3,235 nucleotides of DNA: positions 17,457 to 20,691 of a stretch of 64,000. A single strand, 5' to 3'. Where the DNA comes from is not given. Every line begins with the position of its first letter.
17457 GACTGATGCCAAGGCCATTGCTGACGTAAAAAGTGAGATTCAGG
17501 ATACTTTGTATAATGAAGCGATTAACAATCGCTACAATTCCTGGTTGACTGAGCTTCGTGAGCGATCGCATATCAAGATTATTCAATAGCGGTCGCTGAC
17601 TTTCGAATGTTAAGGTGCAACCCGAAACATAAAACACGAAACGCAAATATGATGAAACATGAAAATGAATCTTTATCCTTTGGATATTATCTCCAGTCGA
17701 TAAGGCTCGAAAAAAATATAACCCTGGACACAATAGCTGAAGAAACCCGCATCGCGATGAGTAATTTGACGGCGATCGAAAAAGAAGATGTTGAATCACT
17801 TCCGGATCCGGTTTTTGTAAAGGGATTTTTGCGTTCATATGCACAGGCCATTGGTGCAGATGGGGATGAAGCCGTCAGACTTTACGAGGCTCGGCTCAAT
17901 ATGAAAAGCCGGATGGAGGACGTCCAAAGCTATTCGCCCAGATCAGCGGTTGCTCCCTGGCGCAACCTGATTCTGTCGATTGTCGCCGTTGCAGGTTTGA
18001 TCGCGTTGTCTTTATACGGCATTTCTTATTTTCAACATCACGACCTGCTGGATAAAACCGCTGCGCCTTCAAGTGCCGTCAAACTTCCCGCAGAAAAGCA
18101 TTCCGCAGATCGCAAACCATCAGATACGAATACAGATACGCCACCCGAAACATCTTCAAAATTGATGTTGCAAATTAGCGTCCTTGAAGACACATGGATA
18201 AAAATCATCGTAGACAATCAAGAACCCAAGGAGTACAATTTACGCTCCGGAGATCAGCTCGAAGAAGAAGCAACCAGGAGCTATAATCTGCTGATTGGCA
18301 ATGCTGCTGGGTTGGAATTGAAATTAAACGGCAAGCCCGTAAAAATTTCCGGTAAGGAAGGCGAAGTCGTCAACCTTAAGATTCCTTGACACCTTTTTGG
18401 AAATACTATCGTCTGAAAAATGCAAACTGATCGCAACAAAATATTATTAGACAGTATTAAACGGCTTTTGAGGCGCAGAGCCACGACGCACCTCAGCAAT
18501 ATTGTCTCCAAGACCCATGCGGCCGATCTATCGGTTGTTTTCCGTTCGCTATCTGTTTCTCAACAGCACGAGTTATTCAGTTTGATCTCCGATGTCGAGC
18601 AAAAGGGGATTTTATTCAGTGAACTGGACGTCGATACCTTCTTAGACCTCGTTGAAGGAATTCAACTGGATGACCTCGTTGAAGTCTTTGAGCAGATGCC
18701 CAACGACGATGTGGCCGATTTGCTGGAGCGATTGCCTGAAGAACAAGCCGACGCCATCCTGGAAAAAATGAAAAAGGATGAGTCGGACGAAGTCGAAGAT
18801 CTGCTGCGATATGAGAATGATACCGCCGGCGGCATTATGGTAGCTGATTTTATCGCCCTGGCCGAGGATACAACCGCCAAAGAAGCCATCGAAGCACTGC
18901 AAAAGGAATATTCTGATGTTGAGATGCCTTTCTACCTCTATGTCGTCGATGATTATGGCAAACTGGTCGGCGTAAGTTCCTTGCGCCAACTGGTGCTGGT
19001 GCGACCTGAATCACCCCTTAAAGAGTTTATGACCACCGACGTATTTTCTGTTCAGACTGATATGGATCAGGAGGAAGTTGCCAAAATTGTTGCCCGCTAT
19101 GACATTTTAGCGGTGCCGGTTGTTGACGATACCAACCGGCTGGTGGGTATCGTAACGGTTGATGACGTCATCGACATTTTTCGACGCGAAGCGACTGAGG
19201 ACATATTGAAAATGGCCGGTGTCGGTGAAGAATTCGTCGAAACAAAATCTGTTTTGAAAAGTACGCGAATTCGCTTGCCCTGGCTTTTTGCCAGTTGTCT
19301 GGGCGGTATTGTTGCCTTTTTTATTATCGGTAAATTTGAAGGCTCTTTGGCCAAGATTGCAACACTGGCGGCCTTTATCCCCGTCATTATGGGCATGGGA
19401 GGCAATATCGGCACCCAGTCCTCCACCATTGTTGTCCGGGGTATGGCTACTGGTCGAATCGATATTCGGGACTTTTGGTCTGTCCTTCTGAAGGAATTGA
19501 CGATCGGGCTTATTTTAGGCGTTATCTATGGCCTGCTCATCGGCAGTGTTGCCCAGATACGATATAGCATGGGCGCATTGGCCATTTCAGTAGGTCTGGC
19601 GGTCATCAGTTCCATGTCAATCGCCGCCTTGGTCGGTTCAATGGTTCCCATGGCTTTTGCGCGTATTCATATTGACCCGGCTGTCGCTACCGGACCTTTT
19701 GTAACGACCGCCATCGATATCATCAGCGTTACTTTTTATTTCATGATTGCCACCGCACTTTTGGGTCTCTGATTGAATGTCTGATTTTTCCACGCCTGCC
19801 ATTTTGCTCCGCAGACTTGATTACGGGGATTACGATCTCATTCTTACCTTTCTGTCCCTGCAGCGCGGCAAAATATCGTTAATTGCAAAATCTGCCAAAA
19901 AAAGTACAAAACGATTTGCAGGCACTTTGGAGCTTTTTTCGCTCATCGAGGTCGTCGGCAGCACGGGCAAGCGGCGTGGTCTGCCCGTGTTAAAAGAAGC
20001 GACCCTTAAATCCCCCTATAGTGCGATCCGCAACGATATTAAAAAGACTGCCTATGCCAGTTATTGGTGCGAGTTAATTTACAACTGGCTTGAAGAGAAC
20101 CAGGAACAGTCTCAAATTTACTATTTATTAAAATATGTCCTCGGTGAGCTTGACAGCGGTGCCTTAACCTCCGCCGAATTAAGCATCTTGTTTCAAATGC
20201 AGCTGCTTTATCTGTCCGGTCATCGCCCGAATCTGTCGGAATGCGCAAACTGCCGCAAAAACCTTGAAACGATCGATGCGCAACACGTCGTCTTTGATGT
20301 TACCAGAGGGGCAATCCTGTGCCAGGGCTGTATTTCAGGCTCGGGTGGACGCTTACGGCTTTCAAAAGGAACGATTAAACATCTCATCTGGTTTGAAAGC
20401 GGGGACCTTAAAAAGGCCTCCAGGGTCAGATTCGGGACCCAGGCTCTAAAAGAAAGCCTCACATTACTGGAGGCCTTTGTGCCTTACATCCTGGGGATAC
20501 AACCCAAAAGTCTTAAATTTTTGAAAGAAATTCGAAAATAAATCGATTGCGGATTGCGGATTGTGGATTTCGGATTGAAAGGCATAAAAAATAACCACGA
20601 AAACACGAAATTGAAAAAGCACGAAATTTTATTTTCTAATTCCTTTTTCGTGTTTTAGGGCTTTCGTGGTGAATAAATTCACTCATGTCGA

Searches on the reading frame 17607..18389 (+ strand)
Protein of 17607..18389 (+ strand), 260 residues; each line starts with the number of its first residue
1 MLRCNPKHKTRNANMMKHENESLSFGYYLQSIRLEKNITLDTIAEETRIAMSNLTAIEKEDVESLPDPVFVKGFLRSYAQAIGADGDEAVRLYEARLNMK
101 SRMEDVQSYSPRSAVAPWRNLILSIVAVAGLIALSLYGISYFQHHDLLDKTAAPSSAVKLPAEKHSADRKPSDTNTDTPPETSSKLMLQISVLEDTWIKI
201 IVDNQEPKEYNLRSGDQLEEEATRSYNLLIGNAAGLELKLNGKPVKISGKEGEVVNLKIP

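Call 75: search_protein_families(library=pfam, proteins=[window:17607-18389:+], max_evalue=0.0001)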
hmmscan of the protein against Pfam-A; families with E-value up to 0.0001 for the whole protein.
window:17607-18389:+ (260 aa): 3 families
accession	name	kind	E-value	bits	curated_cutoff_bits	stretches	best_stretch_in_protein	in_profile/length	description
PF13413.12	HTH_25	-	3e-20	72.2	24.6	1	28-88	1-61/62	Helix-turn-helix domain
PF13464.11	RodZ_C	-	2.2e-14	53.6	23.9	1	190-257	2-71/72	RodZ C-terminal domain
PF12844.13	HTH_19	-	6.1e-06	26.5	30.2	1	26-85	1-54/64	Helix-turn-helix domain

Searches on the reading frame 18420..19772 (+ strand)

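Call 75: search_protein_families(library=pfam, proteins=[window:18420-19772:+], max_evalue=0.0001)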
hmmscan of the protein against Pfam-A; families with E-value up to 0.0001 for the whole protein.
window:18420-19772:+ (450 aa): 3 families
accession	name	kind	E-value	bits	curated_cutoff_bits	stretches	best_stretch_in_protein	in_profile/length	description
PF01769.21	MgtE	-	4.7e-34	117.8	27.6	1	320-443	1-125/125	Divalent cation transporter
PF00571.33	CBS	-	1.1e-21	77.3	24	2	201-254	2-55/57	CBS domain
PF03448.22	MgtE_N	-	1.4e-20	74.1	25.9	1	33-134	2-102/102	MgtE intracellular N domain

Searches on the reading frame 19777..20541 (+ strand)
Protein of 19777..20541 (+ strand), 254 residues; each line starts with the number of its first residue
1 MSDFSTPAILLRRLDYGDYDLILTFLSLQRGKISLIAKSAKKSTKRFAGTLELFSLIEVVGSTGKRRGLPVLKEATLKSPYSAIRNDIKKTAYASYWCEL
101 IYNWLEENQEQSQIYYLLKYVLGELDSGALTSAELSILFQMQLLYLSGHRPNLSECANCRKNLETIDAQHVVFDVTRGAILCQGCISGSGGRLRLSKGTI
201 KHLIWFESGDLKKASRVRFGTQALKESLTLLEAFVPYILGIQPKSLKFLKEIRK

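Call 75: search_protein_families(library=pfam, proteins=[window:19777-20541:+], max_evalue=0.0001)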
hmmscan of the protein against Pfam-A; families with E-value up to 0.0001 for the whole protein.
window:19777-20541:+ (254 aa): 2 families
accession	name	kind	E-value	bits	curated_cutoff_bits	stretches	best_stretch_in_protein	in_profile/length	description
PF02565.21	RecO_C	-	7.7e-28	97.7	22.1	1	85-246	1-156/157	Recombination protein O C terminal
PF11967.14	RecO_N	-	8.4e-20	71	27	1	1-81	1-80/80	Recombination protein O N terminal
